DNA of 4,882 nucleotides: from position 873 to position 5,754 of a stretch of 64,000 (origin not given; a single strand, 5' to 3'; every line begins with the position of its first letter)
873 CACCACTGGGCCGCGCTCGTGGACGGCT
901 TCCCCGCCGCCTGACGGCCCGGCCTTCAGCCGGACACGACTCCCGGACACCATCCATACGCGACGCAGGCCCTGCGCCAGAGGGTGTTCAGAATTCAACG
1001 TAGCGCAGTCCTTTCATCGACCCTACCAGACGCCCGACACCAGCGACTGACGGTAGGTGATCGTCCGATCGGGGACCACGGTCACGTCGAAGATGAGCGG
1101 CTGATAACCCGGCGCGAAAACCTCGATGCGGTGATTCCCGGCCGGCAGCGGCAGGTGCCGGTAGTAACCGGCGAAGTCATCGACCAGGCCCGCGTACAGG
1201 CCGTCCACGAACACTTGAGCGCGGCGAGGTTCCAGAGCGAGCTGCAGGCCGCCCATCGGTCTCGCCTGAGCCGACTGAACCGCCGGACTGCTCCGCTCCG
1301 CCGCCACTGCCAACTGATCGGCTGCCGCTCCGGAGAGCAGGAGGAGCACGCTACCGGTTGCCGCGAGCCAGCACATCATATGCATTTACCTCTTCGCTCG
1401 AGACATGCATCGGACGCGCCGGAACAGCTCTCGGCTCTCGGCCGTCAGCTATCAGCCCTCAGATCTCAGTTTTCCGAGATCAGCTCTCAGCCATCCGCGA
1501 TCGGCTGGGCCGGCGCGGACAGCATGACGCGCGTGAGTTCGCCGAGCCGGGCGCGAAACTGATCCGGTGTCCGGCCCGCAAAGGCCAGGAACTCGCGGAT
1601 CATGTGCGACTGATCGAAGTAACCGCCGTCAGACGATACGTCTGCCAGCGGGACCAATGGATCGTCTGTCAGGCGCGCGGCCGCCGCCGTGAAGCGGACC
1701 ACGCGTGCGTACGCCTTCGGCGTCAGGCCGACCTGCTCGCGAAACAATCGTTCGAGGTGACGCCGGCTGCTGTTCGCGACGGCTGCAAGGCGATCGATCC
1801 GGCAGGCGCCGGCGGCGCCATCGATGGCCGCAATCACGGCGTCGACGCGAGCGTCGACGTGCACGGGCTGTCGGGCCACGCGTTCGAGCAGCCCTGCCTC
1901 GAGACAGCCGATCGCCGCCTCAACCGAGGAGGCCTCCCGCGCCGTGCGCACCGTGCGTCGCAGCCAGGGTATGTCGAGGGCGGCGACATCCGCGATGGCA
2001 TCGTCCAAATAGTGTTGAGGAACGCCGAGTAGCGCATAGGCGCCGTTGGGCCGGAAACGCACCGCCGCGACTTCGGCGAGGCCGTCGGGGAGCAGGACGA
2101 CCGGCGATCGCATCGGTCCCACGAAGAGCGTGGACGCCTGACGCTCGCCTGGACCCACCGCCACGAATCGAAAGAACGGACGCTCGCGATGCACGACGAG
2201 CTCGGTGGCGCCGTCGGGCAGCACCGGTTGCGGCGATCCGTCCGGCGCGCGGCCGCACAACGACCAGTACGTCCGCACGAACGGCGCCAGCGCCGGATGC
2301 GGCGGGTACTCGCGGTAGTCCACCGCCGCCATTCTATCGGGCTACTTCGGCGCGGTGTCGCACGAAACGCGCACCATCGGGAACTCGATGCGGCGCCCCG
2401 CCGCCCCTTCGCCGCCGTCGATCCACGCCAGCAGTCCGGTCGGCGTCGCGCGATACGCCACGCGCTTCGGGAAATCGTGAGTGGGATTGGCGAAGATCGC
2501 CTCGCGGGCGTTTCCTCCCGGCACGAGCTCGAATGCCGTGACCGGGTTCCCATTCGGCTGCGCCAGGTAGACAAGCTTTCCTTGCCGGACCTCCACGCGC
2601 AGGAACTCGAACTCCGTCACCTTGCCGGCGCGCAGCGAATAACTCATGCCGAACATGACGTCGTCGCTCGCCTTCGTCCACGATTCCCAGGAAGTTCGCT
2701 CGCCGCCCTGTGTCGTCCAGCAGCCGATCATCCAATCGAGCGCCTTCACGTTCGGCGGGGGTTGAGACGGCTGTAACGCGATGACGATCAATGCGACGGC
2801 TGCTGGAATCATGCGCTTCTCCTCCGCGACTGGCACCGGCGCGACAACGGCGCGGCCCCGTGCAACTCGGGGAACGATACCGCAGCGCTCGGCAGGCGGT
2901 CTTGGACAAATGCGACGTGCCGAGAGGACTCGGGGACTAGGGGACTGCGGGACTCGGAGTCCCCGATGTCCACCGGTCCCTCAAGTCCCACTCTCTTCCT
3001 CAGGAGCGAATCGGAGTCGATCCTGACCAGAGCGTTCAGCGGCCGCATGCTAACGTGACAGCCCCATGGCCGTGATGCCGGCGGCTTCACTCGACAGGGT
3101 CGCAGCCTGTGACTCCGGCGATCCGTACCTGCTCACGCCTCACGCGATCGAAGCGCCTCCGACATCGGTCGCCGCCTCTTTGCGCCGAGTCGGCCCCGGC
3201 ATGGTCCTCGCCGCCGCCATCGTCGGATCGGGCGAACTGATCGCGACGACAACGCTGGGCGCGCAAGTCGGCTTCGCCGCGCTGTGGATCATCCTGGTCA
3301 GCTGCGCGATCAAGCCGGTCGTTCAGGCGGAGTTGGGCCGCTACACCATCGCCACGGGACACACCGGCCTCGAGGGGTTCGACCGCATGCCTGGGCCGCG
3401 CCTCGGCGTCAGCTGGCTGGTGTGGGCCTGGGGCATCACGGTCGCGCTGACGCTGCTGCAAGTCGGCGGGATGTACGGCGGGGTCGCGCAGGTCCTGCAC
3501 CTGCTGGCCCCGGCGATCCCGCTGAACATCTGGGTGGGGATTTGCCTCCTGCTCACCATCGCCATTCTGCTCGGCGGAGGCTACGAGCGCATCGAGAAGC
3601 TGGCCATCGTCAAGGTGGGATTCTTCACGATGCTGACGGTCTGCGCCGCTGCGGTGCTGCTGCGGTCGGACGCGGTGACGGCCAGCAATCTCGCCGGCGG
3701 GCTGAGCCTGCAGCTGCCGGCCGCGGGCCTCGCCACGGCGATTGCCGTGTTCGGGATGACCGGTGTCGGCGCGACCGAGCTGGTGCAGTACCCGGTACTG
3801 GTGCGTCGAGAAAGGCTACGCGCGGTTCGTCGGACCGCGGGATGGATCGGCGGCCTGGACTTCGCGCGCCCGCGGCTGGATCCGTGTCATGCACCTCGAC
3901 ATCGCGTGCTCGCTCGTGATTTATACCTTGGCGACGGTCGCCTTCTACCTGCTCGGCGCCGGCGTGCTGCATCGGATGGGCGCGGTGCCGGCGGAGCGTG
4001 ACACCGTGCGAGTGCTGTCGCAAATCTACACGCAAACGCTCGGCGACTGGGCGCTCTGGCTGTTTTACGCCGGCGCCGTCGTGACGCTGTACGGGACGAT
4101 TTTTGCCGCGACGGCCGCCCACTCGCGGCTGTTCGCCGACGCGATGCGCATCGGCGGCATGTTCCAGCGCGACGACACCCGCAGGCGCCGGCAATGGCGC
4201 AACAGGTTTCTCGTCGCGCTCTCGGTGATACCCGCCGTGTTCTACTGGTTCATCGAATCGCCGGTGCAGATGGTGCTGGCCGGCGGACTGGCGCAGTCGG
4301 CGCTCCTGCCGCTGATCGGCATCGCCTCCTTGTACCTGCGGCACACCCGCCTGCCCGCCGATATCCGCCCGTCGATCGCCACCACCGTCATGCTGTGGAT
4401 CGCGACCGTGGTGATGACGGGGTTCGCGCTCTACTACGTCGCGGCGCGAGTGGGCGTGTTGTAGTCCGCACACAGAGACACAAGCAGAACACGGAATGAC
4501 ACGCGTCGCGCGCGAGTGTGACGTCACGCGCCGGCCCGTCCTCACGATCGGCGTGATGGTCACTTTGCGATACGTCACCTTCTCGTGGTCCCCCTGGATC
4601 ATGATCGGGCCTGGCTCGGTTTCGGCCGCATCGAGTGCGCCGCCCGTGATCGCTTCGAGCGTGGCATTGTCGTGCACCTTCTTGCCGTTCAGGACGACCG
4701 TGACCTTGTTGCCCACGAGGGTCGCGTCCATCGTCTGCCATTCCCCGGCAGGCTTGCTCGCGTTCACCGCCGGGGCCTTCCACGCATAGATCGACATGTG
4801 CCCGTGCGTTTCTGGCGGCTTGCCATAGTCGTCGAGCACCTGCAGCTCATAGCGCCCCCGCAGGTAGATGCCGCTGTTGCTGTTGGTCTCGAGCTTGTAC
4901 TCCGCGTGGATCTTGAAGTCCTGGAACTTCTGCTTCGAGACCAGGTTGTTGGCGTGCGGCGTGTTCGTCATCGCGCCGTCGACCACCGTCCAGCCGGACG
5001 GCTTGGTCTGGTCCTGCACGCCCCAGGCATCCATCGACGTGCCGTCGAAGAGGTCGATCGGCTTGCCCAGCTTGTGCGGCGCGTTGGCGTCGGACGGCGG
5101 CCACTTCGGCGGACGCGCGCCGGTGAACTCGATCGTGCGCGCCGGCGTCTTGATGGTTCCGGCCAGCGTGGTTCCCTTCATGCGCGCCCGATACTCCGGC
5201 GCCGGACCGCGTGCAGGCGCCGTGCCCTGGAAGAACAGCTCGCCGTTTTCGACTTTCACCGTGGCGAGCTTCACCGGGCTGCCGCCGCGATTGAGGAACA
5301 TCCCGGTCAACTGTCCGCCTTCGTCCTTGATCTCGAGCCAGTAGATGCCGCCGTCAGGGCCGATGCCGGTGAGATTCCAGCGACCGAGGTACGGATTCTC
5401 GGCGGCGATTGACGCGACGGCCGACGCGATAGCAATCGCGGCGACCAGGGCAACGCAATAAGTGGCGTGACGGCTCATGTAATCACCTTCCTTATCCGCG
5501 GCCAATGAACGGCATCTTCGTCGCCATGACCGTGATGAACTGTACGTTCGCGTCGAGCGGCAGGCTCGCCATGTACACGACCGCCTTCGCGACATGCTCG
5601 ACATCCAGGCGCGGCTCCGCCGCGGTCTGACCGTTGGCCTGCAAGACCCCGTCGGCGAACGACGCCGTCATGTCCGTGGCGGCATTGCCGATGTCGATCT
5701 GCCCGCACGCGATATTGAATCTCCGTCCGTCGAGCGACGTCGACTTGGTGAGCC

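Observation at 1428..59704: Shared architecture in the spacers: hairpins built from tandem 7-9 nt words, with locus-specific words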

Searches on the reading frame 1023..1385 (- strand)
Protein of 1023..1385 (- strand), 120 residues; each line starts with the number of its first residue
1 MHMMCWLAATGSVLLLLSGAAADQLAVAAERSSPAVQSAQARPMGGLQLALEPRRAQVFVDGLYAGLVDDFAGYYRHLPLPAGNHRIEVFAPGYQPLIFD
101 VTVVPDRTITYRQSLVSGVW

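Call 25: search_protein_families(library=pfam, proteins=[window:1023-1385:-], max_evalue=0.01)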
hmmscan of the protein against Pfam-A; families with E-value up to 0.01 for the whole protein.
window:1023-1385:- (120 aa): 3 families
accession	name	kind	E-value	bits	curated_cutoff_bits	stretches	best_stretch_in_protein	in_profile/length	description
PF13620.12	CarboxypepD_reg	-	9.8e-06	26.3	32.3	1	56-111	17-77/82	Carboxypeptidase regulatory-like domain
PF08308.17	PEGA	-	9.4e-05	22.7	20.8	1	54-115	11-67/71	PEGA domain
PF13715.12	CarbopepD_reg_2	-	0.0009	19.7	32.2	1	56-112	17-73/88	CarboxypepD_reg-like domain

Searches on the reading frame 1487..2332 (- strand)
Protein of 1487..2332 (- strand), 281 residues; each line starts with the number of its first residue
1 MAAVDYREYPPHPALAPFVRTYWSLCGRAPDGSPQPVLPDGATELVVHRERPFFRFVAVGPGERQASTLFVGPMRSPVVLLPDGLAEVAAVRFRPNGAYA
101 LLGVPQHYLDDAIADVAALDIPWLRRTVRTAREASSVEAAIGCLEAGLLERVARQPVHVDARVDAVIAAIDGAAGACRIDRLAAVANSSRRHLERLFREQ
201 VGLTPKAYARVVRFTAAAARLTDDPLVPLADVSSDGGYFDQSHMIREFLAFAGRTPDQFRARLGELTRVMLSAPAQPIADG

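Call 25: search_protein_families(library=pfam, proteins=[window:1487-2332:-], max_evalue=0.01)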
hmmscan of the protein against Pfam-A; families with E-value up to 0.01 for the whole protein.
window:1487-2332:- (281 aa): 3 families
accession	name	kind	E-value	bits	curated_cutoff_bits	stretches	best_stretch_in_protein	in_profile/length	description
PF20240.3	DUF6597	-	3.6e-19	69.2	27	1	7-112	1-100/103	Domain of unknown function (DUF6597)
PF12833.13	HTH_18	-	9.4e-19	67.9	33.6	1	182-262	1-80/80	Helix-turn-helix domain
PF00165.29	HTH_AraC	-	3.7e-10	40.1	26.6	1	177-208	9-40/42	Bacterial regulatory helix-turn-helix proteins, AraC family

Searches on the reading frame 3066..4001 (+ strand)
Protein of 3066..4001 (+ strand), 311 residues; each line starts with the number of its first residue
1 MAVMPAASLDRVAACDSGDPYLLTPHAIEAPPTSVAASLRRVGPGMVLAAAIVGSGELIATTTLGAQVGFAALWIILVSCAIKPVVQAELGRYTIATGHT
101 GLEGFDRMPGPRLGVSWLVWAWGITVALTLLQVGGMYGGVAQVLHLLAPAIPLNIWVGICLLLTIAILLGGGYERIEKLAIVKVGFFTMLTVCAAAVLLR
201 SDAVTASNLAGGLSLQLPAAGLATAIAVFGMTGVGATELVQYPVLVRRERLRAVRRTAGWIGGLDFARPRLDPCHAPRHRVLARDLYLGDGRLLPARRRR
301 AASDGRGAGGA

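Call 25: search_protein_families(library=pfam, proteins=[window:3066-4001:+], max_evalue=0.01)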
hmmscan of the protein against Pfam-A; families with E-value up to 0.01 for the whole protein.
window:3066-4001:+ (311 aa): 1 family
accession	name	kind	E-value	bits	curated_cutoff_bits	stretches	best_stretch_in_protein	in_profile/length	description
PF01566.24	Nramp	-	4.3e-10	39.6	29.8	1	62-232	5-170/357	Natural resistance-associated macrophage protein-like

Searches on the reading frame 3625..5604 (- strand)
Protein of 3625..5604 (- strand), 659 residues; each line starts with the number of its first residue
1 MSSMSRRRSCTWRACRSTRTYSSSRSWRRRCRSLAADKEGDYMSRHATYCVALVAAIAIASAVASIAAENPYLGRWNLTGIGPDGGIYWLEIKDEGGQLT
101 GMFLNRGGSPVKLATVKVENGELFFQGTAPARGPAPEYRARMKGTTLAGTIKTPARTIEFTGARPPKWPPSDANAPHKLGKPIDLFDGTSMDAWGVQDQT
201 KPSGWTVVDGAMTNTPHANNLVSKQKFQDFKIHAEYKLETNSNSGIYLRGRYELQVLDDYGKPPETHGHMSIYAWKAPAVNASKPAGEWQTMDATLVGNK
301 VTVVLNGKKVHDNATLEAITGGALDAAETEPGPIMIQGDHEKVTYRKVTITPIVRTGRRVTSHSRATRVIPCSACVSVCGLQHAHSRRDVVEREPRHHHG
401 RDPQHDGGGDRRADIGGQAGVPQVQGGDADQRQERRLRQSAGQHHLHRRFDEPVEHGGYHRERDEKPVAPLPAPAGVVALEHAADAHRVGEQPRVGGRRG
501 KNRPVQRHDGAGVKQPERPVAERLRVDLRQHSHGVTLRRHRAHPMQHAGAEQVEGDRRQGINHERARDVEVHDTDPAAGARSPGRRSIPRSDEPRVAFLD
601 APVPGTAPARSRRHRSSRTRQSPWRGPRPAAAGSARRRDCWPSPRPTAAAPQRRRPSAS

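Call 25: search_protein_families(library=pfam, proteins=[window:3625-5604:-], max_evalue=0.01)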
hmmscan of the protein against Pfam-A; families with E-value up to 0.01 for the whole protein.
window:3625-5604:- (659 aa): 1 family
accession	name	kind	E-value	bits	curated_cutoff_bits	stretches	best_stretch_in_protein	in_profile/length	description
PF06439.18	3keto-disac_hyd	-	5.5e-43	147.6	26.8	1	182-351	2-187/187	3-keto-disaccharide hydrolase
